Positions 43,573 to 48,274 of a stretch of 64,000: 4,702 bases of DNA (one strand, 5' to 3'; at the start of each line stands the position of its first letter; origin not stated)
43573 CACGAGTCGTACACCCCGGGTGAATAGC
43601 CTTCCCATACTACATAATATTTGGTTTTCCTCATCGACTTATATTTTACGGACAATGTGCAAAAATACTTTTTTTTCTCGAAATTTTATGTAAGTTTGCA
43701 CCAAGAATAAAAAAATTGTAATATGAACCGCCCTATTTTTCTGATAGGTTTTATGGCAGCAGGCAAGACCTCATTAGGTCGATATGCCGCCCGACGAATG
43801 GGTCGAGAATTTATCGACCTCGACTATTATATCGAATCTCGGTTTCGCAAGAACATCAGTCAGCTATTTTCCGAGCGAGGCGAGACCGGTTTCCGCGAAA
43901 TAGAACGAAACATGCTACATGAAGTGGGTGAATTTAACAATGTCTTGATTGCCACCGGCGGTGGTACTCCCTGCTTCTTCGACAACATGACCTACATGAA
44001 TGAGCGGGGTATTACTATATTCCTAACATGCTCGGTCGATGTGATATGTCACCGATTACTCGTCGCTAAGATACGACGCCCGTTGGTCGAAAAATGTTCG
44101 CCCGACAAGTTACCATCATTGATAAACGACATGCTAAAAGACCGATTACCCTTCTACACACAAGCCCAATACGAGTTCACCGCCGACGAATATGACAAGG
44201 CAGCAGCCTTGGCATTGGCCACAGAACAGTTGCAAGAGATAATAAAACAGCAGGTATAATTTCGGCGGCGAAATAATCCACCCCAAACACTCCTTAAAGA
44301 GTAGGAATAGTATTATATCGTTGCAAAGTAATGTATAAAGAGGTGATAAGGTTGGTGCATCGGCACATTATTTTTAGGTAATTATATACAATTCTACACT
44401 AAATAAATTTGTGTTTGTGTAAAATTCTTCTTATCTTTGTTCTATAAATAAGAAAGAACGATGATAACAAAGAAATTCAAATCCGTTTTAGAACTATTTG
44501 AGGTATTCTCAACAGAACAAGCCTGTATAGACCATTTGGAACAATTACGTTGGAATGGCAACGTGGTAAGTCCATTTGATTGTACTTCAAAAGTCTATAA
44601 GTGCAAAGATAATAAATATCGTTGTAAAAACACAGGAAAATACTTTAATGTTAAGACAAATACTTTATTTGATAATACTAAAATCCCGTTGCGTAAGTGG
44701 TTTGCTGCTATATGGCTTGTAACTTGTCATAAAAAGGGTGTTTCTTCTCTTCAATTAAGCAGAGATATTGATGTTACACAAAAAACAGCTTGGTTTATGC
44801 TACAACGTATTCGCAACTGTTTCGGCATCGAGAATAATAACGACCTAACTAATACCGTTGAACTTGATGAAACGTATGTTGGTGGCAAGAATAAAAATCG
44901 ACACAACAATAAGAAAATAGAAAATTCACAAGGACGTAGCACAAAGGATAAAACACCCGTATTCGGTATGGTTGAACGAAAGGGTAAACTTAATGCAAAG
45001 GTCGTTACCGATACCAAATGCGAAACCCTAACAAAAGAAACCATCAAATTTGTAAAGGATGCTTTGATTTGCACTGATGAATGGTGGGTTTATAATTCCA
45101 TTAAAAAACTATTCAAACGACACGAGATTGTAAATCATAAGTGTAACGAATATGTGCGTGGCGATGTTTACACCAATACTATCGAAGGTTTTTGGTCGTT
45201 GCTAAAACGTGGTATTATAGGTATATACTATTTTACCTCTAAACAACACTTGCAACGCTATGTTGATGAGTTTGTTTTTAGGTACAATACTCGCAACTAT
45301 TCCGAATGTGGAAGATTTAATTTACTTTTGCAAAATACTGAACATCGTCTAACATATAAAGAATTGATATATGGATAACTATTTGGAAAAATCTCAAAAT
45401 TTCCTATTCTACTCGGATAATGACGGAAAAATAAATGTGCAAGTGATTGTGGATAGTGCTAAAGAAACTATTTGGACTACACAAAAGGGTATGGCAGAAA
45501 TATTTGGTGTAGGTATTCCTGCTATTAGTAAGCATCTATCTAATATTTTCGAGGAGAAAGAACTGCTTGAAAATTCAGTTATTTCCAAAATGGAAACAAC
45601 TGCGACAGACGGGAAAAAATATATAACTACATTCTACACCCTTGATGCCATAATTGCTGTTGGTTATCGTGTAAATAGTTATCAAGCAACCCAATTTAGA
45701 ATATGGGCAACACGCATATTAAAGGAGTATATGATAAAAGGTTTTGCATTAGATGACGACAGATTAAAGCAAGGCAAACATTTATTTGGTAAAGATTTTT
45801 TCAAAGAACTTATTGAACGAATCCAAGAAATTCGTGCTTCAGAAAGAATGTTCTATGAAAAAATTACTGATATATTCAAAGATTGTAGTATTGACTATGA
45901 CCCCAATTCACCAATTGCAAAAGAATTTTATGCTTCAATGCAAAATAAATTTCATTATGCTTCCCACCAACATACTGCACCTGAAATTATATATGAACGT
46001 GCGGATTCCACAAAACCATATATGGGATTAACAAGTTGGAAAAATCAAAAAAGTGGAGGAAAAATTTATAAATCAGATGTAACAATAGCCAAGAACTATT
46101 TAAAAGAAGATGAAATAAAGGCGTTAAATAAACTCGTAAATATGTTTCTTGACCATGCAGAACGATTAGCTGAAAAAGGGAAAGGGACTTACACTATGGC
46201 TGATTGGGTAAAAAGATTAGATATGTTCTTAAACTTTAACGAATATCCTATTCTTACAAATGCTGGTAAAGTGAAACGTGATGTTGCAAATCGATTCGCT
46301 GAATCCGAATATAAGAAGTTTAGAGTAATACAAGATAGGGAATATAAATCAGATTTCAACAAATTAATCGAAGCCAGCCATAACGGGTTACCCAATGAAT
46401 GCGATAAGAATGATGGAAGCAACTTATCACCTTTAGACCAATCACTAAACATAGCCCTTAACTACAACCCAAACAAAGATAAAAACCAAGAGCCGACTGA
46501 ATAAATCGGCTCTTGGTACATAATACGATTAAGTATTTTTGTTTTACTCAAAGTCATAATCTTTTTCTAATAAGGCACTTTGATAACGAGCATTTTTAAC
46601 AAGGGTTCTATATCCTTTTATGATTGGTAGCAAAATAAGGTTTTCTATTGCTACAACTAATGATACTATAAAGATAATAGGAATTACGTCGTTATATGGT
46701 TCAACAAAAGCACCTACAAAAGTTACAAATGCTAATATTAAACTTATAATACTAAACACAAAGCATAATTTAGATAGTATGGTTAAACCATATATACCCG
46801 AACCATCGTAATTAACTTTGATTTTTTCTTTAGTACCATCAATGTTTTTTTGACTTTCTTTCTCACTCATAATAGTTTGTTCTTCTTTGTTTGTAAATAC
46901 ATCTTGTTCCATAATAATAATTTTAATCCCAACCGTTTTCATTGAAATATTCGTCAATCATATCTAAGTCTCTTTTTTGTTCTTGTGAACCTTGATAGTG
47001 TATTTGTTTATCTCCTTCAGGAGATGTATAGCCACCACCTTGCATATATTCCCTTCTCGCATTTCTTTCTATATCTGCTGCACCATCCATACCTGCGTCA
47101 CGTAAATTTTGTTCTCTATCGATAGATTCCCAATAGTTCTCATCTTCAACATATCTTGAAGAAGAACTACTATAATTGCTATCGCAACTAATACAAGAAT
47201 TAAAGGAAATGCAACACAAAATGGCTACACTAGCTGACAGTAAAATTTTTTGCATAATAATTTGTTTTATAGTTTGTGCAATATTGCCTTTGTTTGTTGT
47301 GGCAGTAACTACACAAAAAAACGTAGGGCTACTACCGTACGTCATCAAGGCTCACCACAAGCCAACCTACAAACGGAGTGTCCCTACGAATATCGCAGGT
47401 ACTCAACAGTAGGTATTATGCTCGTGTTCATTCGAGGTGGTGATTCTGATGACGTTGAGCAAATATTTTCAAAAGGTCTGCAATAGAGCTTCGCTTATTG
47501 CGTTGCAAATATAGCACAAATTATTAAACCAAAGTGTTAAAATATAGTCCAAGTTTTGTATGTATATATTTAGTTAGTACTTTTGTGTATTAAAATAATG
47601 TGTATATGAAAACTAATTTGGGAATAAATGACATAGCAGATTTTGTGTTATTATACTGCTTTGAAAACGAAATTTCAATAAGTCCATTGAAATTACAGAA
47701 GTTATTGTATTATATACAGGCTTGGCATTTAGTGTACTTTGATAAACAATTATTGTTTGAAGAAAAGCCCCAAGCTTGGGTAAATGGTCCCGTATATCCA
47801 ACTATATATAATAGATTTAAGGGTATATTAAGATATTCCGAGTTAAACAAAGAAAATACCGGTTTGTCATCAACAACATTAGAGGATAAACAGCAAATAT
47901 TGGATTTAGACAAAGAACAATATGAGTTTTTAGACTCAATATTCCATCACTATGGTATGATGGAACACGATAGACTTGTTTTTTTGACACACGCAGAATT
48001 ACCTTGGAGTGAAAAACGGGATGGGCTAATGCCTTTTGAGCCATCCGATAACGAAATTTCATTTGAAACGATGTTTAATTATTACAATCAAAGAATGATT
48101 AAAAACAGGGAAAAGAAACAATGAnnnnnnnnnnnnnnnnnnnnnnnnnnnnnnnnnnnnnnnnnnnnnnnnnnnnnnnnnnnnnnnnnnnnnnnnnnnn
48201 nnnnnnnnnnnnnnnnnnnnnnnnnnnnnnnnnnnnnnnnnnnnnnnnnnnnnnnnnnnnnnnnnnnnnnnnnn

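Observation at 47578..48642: Panacea (DUF4065) antitoxin-like gene overlapping an unrecognisable 173-aa partner: candidate new PanA-associated toxin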

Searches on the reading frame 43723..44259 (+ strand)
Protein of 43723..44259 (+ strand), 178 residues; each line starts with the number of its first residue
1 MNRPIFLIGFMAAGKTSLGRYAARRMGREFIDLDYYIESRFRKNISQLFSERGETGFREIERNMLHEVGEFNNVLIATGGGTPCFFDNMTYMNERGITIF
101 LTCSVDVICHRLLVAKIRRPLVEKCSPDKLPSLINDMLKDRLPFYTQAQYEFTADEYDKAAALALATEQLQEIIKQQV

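Call 57: search_protein_families(library=pfam, proteins=[window:43723-44259:+], max_evalue=0.001)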
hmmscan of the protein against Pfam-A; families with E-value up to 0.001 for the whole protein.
window:43723-44259:+ (178 aa): 2 families
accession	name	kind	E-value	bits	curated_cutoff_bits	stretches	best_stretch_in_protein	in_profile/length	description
PF01202.28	SKI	-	1.8e-37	129.4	22.1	1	11-160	1-147/159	Shikimate kinase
PF13238.12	AAA_18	-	6.4e-05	23.9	29.4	1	5-112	1-108/128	AAA domain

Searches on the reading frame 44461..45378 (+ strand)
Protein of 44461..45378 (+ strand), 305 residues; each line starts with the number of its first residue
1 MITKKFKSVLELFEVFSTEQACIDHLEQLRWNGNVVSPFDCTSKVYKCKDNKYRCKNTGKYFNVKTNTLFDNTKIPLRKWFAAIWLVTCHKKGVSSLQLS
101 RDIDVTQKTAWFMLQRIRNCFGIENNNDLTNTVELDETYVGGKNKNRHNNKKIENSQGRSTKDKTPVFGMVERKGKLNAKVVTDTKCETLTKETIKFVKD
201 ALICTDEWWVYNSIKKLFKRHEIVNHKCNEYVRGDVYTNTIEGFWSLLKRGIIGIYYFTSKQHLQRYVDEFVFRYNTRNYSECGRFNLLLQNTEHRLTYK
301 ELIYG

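Call 3: search_protein_families(library=pfam, proteins=[window:44461-45378:+], max_evalue=1)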
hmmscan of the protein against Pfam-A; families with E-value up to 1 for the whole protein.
window:44461-45378:+ (305 aa): 3 families
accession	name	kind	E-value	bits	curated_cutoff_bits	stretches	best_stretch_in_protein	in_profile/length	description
PF12762.13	DDE_Tnp_IS1595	-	9.1e-43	146.3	27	1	129-276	2-153/153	ISXO2-like transposase domain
PF12760.12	Zn_ribbon_IS1595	-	0.00038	20.8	25.4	1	18-56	2-41/46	Transposase zinc-ribbon domain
PF13683.12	rve_3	-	0.026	14.7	26.5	1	241-278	19-56/67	Integrase core domain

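Call 4: search_protein_families(library=ncbifam, proteins=[window:44461-45378:+], max_evalue=1)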
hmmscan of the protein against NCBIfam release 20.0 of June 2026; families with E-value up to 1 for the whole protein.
window:44461-45378:+ (305 aa): 4 families
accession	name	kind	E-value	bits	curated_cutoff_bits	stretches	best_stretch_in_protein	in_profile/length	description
NF033547.1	transpos_IS1595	equivalog_domain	1.1e-60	205.2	75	1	72-278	1-215/215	IS1595 family transposase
NF033516.0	transpos_IS3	equivalog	0.0067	15.7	160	1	225-279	300-355/369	IS3 family transposase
NF033545.0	transpos_IS630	equivalog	0.04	13.4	100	1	239-274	263-297/299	IS630 family transposase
NF008507.1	PRK11424.1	equivalog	0.073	13.6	100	0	14-37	37-59/72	transcriptional activator TdcR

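Call 5: search_protein_families(library=padloc, proteins=[window:44461-45378:+], max_evalue=1)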
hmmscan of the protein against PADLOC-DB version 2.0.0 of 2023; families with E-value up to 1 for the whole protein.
window:44461-45378:+ (305 aa): 0 families

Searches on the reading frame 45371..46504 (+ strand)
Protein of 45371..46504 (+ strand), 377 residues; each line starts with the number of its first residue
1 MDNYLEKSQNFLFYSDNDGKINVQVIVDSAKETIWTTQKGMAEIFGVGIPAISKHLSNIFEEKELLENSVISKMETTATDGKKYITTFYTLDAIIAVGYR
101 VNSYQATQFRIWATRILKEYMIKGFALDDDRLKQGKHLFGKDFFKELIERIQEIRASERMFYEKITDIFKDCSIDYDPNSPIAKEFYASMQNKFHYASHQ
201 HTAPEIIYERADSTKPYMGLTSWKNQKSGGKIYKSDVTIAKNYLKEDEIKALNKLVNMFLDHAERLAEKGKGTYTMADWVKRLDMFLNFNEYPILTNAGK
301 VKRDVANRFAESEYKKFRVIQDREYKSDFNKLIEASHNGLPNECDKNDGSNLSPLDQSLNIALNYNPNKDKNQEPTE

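Call 3: search_protein_families(library=pfam, proteins=[window:45371-46504:+], max_evalue=1)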
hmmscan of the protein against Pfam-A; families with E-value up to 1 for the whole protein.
window:45371-46504:+ (377 aa): 2 families
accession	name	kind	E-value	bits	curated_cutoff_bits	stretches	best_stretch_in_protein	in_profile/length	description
PF13310.11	Virulence_RhuM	-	3.7e-102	341.4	33.7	1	69-324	1-250/252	Virulence protein RhuM family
PF22007.2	DUF6930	-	0.13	12.9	27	0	143-191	73-123/123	Domain of unknown function (DUF6930)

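Call 4: search_protein_families(library=ncbifam, proteins=[window:45371-46504:+], max_evalue=1)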
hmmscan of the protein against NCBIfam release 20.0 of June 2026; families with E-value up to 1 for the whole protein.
window:45371-46504:+ (377 aa): 2 families
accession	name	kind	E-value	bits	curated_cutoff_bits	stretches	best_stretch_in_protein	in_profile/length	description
TIGR01741.1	staph_tand_hypo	subfamily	0.017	15.3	82.05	1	222-333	45-154/157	TIGR01741 family protein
NF003805.0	PRK05395.1-2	subfamily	0.056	13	146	1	45-79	90-124/147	type II 3-dehydroquinate dehydratase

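Call 5: search_protein_families(library=padloc, proteins=[window:45371-46504:+], max_evalue=1)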
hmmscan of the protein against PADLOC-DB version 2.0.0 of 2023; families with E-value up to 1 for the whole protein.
window:45371-46504:+ (377 aa): 38 families (the best 25 are shown)
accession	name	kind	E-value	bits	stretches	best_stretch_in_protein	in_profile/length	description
PDLC04868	PDC-S05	-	8.5e-140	463.6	1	7-337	4-330/335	-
PDLC04851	PDC-S05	-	2e-136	452.6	1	6-338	7-336/342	-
PDLC04853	PDC-S05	-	3.8e-132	438.5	1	7-338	4-327/336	-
PDLC04871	PDC-S05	-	6.4e-132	438.7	1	7-337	129-457/468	-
PDLC04852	PDC-S05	-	8.9e-120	397.7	1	6-331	8-326/346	-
PDLC04843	PDC-S05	-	7.7e-108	358.6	1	7-334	4-320/330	-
PDLC04864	PDC-S05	-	1.3e-95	317.8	1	67-335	3-265/277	-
PDLC04870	PDC-S05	-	2e-79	263.9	1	2-213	2-209/214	-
PDLC04876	PDC-S05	-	1.3e-66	221.7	1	7-171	6-170/174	-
PDLC04858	PDC-S05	-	1.7e-48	161.8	1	7-137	3-131/138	-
PDLC04965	PDC-S23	-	4e-46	155.9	1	7-158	3-150/327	-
PDLC04872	PDC-S05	-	7.8e-46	153.6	1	7-140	3-137/152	-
PDLC04854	PDC-S05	-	2.2e-45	152.9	1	9-140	4-136/212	-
PDLC04964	PDC-S23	-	2.8e-43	146.3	1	9-139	4-135/331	-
PDLC04963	PDC-S23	-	9.7e-42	141.5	1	13-136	6-125/312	-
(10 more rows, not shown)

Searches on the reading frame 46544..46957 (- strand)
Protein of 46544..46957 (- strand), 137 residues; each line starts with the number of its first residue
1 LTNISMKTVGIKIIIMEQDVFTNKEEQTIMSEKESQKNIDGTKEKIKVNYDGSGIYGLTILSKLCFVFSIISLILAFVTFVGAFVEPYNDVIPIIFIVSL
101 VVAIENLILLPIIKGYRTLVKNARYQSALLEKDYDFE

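Call 3: search_protein_families(library=pfam, proteins=[window:46544-46957:-], max_evalue=1)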
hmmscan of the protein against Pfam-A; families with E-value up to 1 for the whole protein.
window:46544-46957:- (137 aa): 4 families
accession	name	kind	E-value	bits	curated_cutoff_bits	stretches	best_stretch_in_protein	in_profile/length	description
PF06687.17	SUR7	-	0.0087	16.2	29.6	1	55-112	96-155/201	SUR7/PalI family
PF20990.2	DUF2207_C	-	0.025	14.7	33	1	27-110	102-185/247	Predicted membrane protein (DUF2207) C-terminal domain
PF22252.2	PNGase_F-II_N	-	0.04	14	27.6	1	20-75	20-75/173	N-glycanase peptide, N-terminal domain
PF05313.17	Pox_P21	-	0.18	11.9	27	1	15-108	19-102/189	Poxvirus P21 membrane protein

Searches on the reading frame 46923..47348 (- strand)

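Call 3: search_protein_families(library=pfam, proteins=[window:46923-47348:-], max_evalue=1)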
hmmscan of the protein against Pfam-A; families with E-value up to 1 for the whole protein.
window:46923-47348:- (141 aa): 1 family
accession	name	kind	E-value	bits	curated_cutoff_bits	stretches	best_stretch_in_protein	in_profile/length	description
PF23986.1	Pam3_gp59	-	0.068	14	27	1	88-134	15-60/76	Phage Pam3 gp59 related protein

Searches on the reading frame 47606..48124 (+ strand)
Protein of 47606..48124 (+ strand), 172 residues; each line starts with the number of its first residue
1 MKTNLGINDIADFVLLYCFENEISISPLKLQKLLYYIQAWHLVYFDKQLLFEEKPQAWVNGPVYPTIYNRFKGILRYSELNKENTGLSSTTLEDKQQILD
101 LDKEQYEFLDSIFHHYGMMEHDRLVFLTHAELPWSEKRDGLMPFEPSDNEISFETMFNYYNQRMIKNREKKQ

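Call 3: search_protein_families(library=pfam, proteins=[window:47606-48124:+], max_evalue=1)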
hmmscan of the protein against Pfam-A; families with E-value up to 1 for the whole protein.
window:47606-48124:+ (172 aa): 1 family
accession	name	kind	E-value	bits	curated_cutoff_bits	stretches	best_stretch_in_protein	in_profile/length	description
PF13274.11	SocA_Panacea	-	6.5e-20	72.6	25.7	1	30-134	1-112/113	Antitoxin SocA-like, Panacea domain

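Call 4: search_protein_families(library=ncbifam, proteins=[window:47606-48124:+], max_evalue=1)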
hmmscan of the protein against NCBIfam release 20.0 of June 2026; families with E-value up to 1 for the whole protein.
window:47606-48124:+ (172 aa): 1 family
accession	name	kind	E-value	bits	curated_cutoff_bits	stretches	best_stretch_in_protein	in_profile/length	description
NF047745.1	SocA_antitoxin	equivalog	5.1e-18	65.4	190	1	10-135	6-130/176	type VI toxin-antitoxin system SocA family antitoxin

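Call 5: search_protein_families(library=padloc, proteins=[window:47606-48124:+], max_evalue=1)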
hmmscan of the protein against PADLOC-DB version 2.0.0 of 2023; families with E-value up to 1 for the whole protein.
window:47606-48124:+ (172 aa): 0 families

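Call 8: search_protein_families(library=phrogs, proteins=[window:47606-48124:+], max_evalue=1)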
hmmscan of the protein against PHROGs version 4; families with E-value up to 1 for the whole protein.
window:47606-48124:+ (172 aa): 3 families
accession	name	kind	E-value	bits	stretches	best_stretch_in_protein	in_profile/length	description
phrog_1281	-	unknown function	6.5e-35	121.6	1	4-164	7-154/195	-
phrog_10390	-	unknown function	2.9e-29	103.5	1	5-163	149-294/299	-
phrog_36217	-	unknown function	0.13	13.7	1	76-107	39-70/115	-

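Call 100: search_dna_similar(query=window:47606-48121:+, collection=phages, mode=protein, max_evalue=0.001, max_rows=40, rows=spread)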
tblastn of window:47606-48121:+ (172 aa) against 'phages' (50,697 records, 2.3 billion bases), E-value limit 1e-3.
Records with a match: 146; places in all: 150; records where one place covers at least 80% of the query: 50.
Best place of each record, by identity: <60% 146.
By first word of the organism name: Streptococcus 29; Pseudomonas 20; Stx2a-converting 19; Bacteriophage 17; Paenibacillus 15; Escherichia 8; Burkholderia 6; Listeria 5; Riemerella 4; Mycobacterium 3; and 16 more.
By host as written in the record: - 28; Pseudomonas aeruginosa 18; Helicobacter cinaedi 12; Paenibacillus larvae 11; Listeria monocytogenes 4; Riemerella anatipestifer 3; Salmonella serovar Haardt 2; Paenibacillus larvae ATCC 9545 2; and 60 more.
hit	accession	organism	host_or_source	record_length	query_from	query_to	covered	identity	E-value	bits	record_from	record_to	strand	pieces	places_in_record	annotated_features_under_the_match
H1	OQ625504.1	Cylindrospermopsis phage Cr-LKS4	Cylindrospermopsis raciborskii KLL07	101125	2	166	96%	34.7%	9e-17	82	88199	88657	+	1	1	hypothetical protein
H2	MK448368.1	Streptococcus satellite phage Javan218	Streptococcus equinus Sb17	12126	1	165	96%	31.8%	3e-20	92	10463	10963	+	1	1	hypothetical protein (x2)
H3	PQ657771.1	Escherichia phage EC.P3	Escherichia coli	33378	9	160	88%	32.0%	2e-12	70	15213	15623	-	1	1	hypothetical protein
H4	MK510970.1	Pseudomonas phage vB_Pae_CF67a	Pseudomonas aeruginosa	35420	9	149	82%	33.3%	8e-11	65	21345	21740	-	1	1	hypothetical protein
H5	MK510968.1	Pseudomonas phage vB_Pae_CF55b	Pseudomonas aeruginosa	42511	9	149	82%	33.3%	8e-11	65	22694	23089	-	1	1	hypothetical protein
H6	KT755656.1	Paenibacillus phage Tripp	Paenibacillus larvae ATCC 9545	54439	5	153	87%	30.3%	2e-12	69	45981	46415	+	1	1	hypothetical protein (x2)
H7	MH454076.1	Paenibacillus phage Ash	Paenibacillus larvae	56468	24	160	80%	32.8%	4e-14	74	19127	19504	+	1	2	hypothetical protein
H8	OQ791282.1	Shigella phage Henu10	Shigella dysenteriae CMCC(B)51105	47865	24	154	76%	34.4%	8e-13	71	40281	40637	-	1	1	none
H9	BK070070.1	Bacteriophage sp.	Helicobacter cinaedi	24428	24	172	87%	30.0%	8e-10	62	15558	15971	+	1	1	putative prophage ps3 protein01-like protein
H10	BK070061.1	Bacteriophage sp.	Helicobacter cinaedi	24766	24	172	87%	30.0%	8e-10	62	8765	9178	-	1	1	SocA family protein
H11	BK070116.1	Bacteriophage sp.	Helicobacter cinaedi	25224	24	172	87%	30.0%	8e-10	62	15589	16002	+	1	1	putative prophage ps3 protein01-like protein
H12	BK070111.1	Bacteriophage sp.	Helicobacter cinaedi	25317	24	172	87%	30.0%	8e-10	62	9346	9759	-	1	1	putative prophage ps3 protein01-like protein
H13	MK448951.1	Streptococcus phage Javan470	Streptococcus pyogenes ERR448936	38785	9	151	83%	30.4%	1e-4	47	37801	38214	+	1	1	GepA protein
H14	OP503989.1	Paenibacillus phage Callan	Paenibacillus larvae 2006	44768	24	160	80%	31.4%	2e-13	73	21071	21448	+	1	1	hypothetical protein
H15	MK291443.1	Paracoccus phage vB_PsuS_Psul1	Paracoccus sulfuroxidans JCM 14013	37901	10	151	83%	29.4%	8e-4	45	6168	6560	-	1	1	hypothetical protein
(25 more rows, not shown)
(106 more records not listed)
